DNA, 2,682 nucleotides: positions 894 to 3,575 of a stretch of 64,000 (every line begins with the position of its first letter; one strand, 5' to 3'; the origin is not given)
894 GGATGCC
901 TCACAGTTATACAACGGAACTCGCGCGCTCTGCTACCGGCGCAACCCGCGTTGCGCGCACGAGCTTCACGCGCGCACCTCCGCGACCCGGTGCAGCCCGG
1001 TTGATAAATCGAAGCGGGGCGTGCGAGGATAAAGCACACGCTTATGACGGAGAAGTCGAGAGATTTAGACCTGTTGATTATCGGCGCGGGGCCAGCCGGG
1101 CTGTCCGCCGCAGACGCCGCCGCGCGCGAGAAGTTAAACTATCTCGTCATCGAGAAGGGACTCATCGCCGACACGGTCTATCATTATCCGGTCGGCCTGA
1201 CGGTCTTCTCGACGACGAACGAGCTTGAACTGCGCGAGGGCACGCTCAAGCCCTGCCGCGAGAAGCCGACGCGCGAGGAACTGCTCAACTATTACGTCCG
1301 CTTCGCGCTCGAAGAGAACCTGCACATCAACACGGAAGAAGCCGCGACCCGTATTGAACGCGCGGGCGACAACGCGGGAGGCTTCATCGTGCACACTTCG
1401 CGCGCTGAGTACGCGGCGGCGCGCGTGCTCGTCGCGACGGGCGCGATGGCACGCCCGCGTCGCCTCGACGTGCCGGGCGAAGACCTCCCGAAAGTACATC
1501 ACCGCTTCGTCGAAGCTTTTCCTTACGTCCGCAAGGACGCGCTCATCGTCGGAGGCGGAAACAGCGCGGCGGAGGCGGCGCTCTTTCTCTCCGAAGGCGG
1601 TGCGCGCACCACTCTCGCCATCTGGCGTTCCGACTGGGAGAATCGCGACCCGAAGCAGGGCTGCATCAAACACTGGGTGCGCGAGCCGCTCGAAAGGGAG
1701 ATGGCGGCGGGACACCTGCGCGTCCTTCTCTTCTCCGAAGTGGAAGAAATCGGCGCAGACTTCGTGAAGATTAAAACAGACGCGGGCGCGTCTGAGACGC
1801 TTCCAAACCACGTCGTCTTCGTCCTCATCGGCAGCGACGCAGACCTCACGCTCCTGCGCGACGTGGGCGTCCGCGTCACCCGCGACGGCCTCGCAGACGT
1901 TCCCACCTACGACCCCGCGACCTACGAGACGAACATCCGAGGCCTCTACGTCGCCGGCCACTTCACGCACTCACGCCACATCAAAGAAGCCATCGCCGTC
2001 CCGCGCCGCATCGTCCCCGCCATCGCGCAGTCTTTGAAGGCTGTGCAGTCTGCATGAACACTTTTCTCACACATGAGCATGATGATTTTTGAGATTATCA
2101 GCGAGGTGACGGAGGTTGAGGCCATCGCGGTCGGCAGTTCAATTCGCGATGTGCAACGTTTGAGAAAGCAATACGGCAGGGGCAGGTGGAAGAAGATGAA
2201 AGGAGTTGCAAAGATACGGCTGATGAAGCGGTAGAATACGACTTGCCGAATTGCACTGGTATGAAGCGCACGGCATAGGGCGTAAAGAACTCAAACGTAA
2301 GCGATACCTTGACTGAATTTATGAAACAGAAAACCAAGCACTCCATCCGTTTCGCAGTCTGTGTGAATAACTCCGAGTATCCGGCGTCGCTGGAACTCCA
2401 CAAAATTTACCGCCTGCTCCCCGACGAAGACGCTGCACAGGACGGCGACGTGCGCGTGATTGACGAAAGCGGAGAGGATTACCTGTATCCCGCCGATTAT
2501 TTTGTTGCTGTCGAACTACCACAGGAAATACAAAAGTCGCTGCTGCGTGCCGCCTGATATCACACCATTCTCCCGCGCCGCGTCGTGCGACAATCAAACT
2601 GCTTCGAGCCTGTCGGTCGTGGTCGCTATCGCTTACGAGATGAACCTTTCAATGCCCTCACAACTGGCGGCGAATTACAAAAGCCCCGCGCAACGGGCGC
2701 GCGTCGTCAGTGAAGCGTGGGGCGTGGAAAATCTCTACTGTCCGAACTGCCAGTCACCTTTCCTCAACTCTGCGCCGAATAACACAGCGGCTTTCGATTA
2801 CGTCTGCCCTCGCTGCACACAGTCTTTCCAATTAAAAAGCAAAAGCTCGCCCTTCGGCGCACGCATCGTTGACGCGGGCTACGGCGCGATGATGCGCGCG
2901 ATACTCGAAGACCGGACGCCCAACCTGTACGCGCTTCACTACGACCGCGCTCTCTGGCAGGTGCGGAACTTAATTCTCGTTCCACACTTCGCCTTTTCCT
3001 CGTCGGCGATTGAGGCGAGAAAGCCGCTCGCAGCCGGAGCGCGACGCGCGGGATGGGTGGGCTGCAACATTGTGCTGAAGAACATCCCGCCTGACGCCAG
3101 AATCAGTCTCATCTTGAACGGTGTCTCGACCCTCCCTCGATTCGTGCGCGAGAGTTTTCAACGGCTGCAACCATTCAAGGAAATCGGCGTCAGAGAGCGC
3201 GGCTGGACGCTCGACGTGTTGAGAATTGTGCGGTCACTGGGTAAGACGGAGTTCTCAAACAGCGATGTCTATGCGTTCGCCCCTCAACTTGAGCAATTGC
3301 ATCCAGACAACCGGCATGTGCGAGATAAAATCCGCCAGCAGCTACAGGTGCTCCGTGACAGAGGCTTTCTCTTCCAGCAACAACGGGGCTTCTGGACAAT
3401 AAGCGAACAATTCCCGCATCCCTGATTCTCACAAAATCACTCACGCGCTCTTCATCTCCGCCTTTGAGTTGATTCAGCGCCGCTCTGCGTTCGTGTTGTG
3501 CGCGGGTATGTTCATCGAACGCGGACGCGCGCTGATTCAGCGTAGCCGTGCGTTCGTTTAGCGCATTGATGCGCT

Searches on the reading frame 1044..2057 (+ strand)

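Call 88: search_protein_families(library=pfam, proteins=[window:1044-2057:+])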
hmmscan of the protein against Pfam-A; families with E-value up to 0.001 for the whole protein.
window:1044-2057:+ (337 aa): 11 families
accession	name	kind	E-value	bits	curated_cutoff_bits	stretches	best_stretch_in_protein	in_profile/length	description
PF13738.12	Pyr_redox_3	-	2.5e-61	208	30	1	11-305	1-305/305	Pyridine nucleotide-disulphide oxidoreductase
PF07992.20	Pyr_redox_2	-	3.3e-24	86.3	26.1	1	9-314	2-278/291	Pyridine nucleotide-disulphide oxidoreductase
PF01266.30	DAO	-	1.3e-07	31.9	27.9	0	9-42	1-35/353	FAD dependent oxidoreductase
PF03486.20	HI0933_like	-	3.6e-07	30.3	50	0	9-39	2-32/244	HI0933-like protein Rossmann domain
PF00890.30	FAD_binding_2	-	4.6e-07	29.8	20.4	1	9-39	1-31/414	FAD binding domain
PF01134.28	GIDA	-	6.5e-07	29.2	22.1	0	9-36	1-28/391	Glucose inhibited division protein A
PF00070.33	Pyr_redox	-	3.3e-06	28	22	0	166-237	2-67/82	Pyridine nucleotide-disulphide oxidoreductase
PF01946.23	Thi4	-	4e-06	26.7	26.2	0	7-40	17-51/235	Thi4 family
PF01494.25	FAD_binding_3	-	1.7e-05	24.6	22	0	8-38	2-32/349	FAD binding domain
PF12831.13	FAD_oxidored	-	2.8e-05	24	27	0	9-38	1-30/416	FAD dependent oxidoreductase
PF13450.12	NAD_binding_8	-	7.3e-05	23.4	21.9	1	12-39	1-28/68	NAD(P)-binding Rossmann-like domain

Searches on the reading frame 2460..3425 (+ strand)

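Call 88: search_protein_families(library=pfam, proteins=[window:2460-3425:+])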
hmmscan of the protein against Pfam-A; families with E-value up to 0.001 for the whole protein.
window:2460-3425:+ (321 aa): 2 families
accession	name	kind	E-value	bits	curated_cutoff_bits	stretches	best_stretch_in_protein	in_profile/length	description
PF06044.18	DpnI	-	4.1e-53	180.2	26.7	1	61-238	1-179/183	Dam-replacing family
PF17726.7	DpnI_C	-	5.8e-23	81.3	23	1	246-310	2-66/70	Dam-replacing HTH domain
